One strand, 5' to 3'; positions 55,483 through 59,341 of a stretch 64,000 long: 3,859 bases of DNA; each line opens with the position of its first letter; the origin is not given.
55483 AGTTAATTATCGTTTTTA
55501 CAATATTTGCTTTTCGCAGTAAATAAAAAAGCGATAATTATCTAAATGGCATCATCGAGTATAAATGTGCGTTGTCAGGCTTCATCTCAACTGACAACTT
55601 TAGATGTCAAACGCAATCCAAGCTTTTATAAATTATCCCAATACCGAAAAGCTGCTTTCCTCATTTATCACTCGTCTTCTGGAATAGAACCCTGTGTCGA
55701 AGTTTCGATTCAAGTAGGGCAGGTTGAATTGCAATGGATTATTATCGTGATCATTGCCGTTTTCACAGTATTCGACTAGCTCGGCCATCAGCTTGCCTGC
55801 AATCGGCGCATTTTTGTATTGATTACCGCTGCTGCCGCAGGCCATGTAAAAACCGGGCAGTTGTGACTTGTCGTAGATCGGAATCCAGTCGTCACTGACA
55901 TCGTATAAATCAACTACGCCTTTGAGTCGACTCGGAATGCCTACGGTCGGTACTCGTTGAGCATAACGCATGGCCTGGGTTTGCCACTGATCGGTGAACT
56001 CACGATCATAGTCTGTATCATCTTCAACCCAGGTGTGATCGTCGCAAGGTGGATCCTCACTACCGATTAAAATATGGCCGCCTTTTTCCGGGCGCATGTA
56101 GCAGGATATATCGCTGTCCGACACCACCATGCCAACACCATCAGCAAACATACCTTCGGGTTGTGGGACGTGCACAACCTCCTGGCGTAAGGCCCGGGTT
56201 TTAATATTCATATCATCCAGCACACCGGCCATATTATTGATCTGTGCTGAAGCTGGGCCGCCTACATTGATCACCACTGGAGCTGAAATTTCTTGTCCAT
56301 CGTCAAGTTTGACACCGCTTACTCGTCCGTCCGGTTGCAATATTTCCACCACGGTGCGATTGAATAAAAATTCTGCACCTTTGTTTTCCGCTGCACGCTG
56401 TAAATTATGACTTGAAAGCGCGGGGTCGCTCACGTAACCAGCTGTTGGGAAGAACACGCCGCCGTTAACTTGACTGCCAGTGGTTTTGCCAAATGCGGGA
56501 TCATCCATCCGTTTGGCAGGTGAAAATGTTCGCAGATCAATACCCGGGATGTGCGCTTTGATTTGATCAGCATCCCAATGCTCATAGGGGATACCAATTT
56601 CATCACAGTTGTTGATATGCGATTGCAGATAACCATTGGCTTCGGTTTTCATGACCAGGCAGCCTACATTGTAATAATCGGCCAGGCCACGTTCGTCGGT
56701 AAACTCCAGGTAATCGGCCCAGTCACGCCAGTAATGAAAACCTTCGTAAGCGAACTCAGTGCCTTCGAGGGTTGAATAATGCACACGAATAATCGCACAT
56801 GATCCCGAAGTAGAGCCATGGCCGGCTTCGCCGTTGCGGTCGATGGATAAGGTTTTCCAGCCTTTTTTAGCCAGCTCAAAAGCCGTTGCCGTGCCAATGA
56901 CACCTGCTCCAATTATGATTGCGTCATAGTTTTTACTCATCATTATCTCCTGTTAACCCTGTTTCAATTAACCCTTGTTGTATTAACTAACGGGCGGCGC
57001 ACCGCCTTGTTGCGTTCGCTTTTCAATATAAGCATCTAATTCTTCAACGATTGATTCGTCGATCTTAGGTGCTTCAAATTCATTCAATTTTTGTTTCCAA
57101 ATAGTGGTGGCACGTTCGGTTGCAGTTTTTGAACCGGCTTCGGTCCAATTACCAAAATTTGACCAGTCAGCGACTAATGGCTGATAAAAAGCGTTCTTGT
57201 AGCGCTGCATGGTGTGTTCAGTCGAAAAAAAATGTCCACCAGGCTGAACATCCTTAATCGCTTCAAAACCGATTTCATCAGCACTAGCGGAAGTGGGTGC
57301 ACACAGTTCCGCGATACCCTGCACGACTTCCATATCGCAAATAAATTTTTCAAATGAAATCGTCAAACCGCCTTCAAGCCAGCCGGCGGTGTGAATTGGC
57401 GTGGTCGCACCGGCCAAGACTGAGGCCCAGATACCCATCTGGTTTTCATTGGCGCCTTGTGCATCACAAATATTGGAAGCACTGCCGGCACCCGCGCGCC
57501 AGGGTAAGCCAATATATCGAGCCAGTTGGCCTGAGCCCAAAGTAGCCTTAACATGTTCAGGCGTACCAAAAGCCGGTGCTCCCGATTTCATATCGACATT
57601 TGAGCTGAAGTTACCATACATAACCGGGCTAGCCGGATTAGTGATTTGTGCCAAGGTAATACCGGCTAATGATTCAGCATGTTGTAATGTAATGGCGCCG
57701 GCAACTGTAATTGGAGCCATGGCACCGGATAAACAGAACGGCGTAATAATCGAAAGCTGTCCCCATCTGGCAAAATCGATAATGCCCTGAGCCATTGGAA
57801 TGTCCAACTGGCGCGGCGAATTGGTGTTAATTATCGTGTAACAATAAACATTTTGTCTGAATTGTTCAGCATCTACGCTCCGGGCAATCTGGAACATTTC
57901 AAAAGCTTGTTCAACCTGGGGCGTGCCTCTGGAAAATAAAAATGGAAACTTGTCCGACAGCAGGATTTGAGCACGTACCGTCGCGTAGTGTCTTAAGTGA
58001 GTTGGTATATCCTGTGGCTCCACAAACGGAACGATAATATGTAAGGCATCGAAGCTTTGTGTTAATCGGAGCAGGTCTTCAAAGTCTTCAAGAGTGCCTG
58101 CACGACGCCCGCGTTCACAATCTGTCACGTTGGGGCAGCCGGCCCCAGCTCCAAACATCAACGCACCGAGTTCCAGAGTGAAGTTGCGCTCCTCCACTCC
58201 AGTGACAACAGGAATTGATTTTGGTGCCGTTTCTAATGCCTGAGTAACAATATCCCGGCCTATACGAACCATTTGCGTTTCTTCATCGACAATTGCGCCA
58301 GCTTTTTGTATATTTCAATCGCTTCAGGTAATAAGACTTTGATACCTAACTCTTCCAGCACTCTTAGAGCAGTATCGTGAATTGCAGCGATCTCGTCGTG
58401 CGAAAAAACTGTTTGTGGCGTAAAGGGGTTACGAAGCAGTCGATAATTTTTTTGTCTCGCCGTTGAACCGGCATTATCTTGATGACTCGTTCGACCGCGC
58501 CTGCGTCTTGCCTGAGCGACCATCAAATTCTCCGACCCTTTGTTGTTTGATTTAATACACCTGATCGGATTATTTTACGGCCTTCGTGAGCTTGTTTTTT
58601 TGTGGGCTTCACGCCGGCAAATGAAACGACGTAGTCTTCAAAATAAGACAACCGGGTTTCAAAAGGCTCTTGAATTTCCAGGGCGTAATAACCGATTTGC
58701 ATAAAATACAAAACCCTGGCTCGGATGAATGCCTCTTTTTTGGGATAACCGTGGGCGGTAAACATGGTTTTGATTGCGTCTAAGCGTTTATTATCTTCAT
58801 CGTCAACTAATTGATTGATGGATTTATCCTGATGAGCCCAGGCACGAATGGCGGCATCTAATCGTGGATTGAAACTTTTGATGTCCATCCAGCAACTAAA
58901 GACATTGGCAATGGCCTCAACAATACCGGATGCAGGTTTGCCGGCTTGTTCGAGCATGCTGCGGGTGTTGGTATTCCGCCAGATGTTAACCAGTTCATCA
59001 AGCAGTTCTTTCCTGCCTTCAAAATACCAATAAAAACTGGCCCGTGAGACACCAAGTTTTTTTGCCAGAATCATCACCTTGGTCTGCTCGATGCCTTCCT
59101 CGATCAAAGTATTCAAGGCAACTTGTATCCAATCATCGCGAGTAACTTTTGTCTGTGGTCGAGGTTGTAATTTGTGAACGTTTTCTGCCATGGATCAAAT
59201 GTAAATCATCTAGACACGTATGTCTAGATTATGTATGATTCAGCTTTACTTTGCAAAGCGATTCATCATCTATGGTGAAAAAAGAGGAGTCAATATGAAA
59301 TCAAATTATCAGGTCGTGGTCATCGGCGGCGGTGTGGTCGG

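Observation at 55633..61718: Putative complete betaine-to-glycine demethylation locus using an MttB/MtgB-like enzyme with no corrinoid partner, and with that gene frameshifted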

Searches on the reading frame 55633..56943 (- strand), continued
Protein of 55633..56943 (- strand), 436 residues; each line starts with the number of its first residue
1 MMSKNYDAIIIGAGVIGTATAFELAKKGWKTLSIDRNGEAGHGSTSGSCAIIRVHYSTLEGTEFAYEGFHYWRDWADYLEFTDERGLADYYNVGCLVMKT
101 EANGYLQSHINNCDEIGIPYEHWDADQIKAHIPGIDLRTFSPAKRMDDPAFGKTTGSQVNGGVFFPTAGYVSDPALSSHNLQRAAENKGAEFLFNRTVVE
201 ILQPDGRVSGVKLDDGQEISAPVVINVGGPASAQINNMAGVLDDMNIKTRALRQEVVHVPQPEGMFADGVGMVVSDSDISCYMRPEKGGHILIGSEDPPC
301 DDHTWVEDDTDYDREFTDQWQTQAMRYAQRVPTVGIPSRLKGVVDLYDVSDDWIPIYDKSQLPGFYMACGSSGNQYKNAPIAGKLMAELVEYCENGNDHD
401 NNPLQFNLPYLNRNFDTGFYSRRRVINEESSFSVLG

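Call 60: find_encoding_contigs(protein=P0208, flank=7000, max_places=2)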
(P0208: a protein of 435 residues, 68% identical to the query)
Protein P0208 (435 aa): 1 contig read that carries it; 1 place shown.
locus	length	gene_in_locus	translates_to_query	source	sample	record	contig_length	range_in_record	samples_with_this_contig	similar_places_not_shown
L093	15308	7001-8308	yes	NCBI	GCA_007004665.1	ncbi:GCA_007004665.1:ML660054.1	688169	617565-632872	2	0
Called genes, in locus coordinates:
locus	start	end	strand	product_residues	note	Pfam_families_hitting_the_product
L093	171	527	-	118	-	-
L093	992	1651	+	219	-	PF00775:Dioxygenase_C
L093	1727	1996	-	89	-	PF06233:Usg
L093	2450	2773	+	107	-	-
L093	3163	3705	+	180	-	-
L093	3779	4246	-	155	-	PF07486:Hydrolase_2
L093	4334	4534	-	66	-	-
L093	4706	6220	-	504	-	-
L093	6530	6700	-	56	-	-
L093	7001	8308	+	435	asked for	PF01266:DAO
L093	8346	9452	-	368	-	PF13365:Trypsin_2, PF00595:PDZ, PF13180:PDZ_2, PF17820:PDZ_6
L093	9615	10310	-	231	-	PF13417:GST_N_3, PF13409:GST_N_2, PF22041:GST_C_7, PF00043:GST_C (weak), PF13410:GST_C_2 (faint)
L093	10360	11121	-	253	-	PF01925:TauE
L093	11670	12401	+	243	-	PF01695:IstB_IS21 (weak), PF00580:UvrD-helicase (faint), PF02562:PhoH, PF13604:AAA_30, PF13245:AAA_19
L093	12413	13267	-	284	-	PF00005:ABC_tran, PF13304:AAA_21 (faint), PF08352:oligo_HPY (weak)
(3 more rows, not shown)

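Call 72: list_cluster_members(proteins=[window:55633-56943:-, window:59295-61718:+, window:56983-58272:-, window:58523-59191:-, P0242, window:46207-46887:-])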
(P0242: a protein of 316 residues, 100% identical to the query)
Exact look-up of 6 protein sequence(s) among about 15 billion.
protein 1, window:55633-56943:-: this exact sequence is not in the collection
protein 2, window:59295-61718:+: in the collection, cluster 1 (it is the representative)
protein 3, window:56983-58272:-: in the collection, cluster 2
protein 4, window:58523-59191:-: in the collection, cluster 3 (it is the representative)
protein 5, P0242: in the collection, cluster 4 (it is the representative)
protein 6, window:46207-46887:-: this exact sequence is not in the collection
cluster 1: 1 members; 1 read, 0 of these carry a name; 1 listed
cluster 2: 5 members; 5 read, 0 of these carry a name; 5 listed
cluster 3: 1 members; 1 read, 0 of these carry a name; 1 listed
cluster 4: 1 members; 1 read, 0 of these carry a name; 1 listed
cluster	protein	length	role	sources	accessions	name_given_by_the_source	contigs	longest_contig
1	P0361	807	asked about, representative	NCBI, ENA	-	-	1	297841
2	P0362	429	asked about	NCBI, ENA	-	-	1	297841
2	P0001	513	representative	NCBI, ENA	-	-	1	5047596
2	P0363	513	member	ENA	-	-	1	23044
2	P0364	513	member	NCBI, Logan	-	-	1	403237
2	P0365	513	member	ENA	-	-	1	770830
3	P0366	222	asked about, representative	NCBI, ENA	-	-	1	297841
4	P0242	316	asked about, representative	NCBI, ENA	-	-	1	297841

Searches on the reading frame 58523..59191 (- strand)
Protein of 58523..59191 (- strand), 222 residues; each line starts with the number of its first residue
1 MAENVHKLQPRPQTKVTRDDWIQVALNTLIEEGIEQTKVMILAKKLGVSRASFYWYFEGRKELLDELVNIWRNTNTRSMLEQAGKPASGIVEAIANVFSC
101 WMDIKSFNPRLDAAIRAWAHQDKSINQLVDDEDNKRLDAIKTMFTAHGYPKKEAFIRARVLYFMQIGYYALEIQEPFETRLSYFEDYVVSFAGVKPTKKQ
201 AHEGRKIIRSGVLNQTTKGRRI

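Call 7: search_protein_families(library=pfam, proteins=[window:58523-59191:-])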
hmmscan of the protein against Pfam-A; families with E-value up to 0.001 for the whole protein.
window:58523-59191:- (222 aa): 1 family
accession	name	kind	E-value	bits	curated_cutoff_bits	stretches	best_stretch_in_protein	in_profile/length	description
PF00440.29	TetR_N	-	7.6e-11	42.1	24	1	23-67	3-47/47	Bacterial regulatory proteins, tetR family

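Call 8: search_protein_families(library=ncbifam, proteins=[window:58523-59191:-])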
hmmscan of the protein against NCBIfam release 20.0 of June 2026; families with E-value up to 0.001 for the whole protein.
window:58523-59191:- (222 aa): 7 families
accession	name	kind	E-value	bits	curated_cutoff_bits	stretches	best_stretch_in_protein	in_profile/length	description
NF051852.1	efflux_TF_MtrR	exception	1e-08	35.2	280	1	14-84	8-78/205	multidrug efflux system transcriptional repressor MtrR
NF010319.1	PRK13756.1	equivalog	1.4e-08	34.9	265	1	15-77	1-64/199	tetracycline resistance transcriptional repressor TetR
NF007949.0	PRK10668.1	equivalog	9.5e-08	31.8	271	1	13-70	8-65/216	multidrug efflux transporter transcriptional repressor AcrR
NF051457.1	acryl_TF_AcuR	equivalog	9.6e-06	25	247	1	13-72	14-73/204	acrylate utilization transcriptional regulator AcuR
TIGR03384.1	betaine_BetI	equivalog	1.4e-05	24.9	201.3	1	15-100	7-91/189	choline-binding transcriptional repressor BetI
NF007430.0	PRK09975.1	equivalog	2.2e-05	23.7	274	1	14-68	9-63/220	acrEF/envCD operon transcriptional regulator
NF001978.0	PRK00767.1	equivalog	4.8e-05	23.3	118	1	15-93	8-86/197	transcriptional regulator BetI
